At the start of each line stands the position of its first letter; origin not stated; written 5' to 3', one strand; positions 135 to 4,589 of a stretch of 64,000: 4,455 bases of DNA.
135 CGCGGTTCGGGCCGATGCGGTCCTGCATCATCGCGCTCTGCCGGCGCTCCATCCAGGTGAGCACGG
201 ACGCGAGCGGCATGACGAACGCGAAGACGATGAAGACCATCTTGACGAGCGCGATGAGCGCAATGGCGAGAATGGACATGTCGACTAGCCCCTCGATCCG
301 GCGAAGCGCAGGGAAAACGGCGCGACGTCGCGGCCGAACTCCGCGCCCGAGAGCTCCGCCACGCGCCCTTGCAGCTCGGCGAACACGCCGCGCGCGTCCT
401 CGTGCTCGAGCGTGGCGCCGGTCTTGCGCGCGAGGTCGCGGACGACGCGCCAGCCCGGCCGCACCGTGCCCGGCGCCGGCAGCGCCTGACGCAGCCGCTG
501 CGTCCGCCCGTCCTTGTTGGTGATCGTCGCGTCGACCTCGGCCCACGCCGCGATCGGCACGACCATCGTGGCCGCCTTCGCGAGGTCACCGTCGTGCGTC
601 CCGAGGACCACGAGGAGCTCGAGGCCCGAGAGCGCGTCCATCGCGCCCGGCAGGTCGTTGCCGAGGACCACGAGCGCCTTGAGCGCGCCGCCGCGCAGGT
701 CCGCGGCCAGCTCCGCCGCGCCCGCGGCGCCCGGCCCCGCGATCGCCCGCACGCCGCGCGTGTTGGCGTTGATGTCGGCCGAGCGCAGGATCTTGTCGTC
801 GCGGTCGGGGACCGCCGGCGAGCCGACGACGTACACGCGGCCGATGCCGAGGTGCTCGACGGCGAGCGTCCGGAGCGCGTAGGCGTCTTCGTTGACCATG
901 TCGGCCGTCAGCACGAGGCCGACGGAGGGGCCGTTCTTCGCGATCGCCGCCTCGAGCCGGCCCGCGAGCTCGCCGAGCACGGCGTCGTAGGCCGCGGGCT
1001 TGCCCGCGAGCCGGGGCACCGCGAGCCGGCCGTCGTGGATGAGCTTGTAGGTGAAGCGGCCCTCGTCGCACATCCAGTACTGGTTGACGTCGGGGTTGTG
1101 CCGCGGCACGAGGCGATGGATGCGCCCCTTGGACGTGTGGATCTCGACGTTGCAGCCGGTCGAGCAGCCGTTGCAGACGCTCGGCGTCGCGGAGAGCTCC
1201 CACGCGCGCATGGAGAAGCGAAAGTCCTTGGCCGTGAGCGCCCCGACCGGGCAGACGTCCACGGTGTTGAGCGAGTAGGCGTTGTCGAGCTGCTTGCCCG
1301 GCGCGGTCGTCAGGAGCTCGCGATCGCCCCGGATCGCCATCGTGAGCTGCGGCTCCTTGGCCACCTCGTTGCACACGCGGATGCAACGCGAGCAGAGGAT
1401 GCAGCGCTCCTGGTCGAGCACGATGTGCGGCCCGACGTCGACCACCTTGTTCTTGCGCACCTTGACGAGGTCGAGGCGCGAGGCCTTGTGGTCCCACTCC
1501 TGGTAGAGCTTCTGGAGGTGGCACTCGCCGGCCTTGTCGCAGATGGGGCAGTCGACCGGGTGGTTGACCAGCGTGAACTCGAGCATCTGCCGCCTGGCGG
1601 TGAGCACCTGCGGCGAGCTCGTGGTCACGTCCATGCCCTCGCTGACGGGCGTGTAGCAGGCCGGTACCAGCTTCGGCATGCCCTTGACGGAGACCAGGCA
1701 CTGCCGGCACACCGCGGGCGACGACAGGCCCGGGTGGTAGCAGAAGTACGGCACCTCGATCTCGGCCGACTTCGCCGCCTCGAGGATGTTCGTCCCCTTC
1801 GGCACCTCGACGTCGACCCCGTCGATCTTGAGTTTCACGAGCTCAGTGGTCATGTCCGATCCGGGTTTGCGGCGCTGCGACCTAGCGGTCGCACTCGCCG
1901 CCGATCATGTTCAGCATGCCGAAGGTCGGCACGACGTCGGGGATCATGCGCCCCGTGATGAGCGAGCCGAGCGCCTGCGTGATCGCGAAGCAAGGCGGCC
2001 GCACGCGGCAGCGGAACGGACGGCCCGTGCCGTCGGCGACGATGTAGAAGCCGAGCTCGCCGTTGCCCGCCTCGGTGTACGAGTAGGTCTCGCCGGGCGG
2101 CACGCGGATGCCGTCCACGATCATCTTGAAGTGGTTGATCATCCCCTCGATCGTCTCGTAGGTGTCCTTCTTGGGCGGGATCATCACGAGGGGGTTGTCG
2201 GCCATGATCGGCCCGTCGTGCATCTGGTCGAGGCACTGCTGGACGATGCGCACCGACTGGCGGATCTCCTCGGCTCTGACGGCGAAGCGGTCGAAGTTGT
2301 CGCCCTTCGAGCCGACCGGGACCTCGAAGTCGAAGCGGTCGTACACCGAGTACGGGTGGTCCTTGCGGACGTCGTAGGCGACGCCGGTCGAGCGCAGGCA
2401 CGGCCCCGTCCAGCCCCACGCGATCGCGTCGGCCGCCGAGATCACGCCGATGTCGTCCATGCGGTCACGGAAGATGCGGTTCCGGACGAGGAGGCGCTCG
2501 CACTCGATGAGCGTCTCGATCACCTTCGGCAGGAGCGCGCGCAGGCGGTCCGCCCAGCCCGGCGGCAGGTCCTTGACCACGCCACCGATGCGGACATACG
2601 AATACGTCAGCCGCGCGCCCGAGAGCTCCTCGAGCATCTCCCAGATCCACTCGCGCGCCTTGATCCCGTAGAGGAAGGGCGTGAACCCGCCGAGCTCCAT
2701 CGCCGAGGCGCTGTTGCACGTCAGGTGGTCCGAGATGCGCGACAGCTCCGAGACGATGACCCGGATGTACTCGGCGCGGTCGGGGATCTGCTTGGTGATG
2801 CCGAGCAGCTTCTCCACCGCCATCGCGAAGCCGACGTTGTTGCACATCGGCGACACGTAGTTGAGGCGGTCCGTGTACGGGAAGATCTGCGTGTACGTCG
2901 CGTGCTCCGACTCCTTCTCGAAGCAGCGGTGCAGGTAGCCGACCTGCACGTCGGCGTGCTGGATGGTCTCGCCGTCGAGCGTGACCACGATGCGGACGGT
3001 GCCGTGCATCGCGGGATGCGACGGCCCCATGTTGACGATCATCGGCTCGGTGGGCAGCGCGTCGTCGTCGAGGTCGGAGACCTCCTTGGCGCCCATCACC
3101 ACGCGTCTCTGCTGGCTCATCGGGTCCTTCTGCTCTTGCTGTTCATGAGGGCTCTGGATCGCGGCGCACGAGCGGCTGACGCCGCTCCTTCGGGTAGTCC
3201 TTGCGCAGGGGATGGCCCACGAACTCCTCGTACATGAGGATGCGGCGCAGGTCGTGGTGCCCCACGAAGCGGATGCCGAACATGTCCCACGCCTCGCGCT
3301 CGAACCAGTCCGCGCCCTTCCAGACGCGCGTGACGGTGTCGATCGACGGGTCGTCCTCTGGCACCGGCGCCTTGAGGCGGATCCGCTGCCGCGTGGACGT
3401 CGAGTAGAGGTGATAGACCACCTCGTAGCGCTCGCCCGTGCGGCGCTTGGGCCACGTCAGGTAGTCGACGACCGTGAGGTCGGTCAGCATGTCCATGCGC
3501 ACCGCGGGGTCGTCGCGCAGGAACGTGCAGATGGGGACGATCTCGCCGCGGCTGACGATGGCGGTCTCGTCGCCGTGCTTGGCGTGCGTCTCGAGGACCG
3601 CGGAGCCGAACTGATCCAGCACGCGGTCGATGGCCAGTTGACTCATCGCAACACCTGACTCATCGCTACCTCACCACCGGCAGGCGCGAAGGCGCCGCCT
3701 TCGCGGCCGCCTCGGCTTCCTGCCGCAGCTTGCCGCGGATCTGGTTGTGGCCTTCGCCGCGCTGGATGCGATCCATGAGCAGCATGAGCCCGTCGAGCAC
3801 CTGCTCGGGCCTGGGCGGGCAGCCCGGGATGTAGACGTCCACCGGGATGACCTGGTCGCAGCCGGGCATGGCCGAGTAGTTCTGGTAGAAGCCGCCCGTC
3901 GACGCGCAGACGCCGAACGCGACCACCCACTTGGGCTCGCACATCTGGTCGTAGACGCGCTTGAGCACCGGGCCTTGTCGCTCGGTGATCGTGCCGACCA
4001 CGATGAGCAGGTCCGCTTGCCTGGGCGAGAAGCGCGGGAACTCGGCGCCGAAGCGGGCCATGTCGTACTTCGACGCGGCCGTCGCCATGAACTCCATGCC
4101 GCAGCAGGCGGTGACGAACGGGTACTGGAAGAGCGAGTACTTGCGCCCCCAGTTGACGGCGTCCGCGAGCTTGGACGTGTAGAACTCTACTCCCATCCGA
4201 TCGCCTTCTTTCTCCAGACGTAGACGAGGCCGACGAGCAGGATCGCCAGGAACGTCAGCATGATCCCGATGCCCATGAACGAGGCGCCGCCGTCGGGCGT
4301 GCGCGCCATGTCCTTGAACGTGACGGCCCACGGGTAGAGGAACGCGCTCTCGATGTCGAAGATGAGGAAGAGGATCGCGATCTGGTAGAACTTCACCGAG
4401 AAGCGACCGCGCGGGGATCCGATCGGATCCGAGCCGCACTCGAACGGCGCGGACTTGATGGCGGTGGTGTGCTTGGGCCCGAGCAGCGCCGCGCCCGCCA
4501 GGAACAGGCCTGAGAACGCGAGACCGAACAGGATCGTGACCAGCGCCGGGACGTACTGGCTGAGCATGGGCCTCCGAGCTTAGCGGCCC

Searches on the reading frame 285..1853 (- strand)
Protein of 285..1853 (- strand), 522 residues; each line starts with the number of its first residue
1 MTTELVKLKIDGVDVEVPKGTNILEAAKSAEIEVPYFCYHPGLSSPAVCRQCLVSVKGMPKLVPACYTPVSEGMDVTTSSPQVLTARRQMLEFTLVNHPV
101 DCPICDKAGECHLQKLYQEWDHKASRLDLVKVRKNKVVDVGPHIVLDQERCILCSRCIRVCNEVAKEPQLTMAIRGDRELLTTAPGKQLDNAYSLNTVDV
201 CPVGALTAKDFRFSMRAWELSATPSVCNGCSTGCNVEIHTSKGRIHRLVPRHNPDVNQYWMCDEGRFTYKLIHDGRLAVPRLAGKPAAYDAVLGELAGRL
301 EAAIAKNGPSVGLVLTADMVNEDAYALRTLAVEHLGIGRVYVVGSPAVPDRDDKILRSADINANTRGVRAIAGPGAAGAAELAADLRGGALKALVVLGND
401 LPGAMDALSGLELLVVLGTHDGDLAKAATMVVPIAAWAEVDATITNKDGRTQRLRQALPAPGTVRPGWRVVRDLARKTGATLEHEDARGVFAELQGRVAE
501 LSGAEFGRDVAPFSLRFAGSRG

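Call 31: search_protein_families(library=pfam, proteins=[window:285-1853:-], max_evalue=0.01)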
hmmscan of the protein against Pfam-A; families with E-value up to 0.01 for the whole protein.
window:285-1853:- (522 aa): 11 families
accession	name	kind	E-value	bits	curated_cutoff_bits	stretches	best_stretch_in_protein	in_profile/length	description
PF22117.2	Fer4_Nqo3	-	4.2e-22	78.5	27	1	141-207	1-67/67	NADH-quinone oxidoreductase subunit 3, ferredoxin-like domain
PF13510.11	Fer2_4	-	1.2e-19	70.6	22.8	1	5-80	3-81/82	2Fe-2S iron-sulfur cluster binding domain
PF10588.14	NADH-G_4Fe-4S_3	-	1e-14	54.2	27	1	87-125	1-39/40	NADH-ubiquinone oxidoreductase-G iron-sulfur binding region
PF00384.28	Molybdopterin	-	2.9e-11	43.5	24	1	385-476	253-352/353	Molybdopterin oxidoreductase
PF04879.21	Molybdop_Fe4S4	-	4.7e-11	42.9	22.7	1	222-273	3-54/55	Molybdopterin oxidoreductase Fe4S4 domain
PF22151.2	Fer4_NDSU1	-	1.8e-07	31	23.8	1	231-269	12-50/51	NADH-ubiquinone oxidoreductase NDSU1/NuoG-like, 4Fe-4S domain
PF13459.11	Fer4_15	-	3.6e-05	24.8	22.4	1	144-207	1-65/66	4Fe-4S single cluster domain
PF12797.12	Fer4_2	-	0.0006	20.1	24.5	1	142-162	1-21/22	4Fe-4S binding domain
PF00037.32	Fer4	-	0.00078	19.6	21.1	1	144-161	1-18/24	4Fe-4S binding domain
PF13237.11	Fer4_10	-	0.0055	17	25.5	1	143-168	1-28/53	4Fe-4S dicluster domain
PF12837.12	Fer4_6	-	0.0057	17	25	1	147-162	5-20/24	4Fe-4S binding domain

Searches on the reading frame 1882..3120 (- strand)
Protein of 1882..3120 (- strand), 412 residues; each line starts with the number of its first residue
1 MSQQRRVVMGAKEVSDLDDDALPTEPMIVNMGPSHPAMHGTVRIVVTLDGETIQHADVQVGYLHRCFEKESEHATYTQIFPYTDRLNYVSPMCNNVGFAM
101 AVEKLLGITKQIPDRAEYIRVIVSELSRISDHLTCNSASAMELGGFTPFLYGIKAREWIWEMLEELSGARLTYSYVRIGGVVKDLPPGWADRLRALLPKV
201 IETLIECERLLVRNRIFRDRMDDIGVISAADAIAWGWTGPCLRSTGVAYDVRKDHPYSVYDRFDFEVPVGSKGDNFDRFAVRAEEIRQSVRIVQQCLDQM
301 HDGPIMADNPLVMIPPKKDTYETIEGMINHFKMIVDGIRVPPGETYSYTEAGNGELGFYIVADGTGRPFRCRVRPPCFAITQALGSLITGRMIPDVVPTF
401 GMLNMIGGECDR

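Call 31: search_protein_families(library=pfam, proteins=[window:1882-3120:-], max_evalue=0.01)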
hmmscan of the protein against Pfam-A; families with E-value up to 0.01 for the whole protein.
window:1882-3120:- (412 aa): 1 family
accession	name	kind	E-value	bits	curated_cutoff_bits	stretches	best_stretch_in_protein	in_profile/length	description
PF00346.24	Complex1_49kDa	-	3.4e-107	358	24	1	143-412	2-271/271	Respiratory-chain NADH dehydrogenase, 49 Kd subunit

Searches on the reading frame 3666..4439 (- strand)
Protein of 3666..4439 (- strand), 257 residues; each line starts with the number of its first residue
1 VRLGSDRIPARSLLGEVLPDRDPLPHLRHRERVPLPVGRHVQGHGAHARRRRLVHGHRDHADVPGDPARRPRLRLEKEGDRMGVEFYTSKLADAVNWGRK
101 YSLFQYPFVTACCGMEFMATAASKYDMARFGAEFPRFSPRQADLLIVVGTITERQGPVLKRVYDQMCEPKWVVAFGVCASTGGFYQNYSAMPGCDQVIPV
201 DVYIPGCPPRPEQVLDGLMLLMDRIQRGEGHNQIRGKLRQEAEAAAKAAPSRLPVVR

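Call 31: search_protein_families(library=pfam, proteins=[window:3666-4439:-], max_evalue=0.01)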
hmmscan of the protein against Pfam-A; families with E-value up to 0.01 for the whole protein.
window:3666-4439:- (257 aa): 1 family
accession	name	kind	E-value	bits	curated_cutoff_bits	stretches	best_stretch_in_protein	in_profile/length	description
PF01058.29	Oxidored_q6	-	1.6e-27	96.2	27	1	112-220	1-127/128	NADH ubiquinone oxidoreductase, 20 Kd subunit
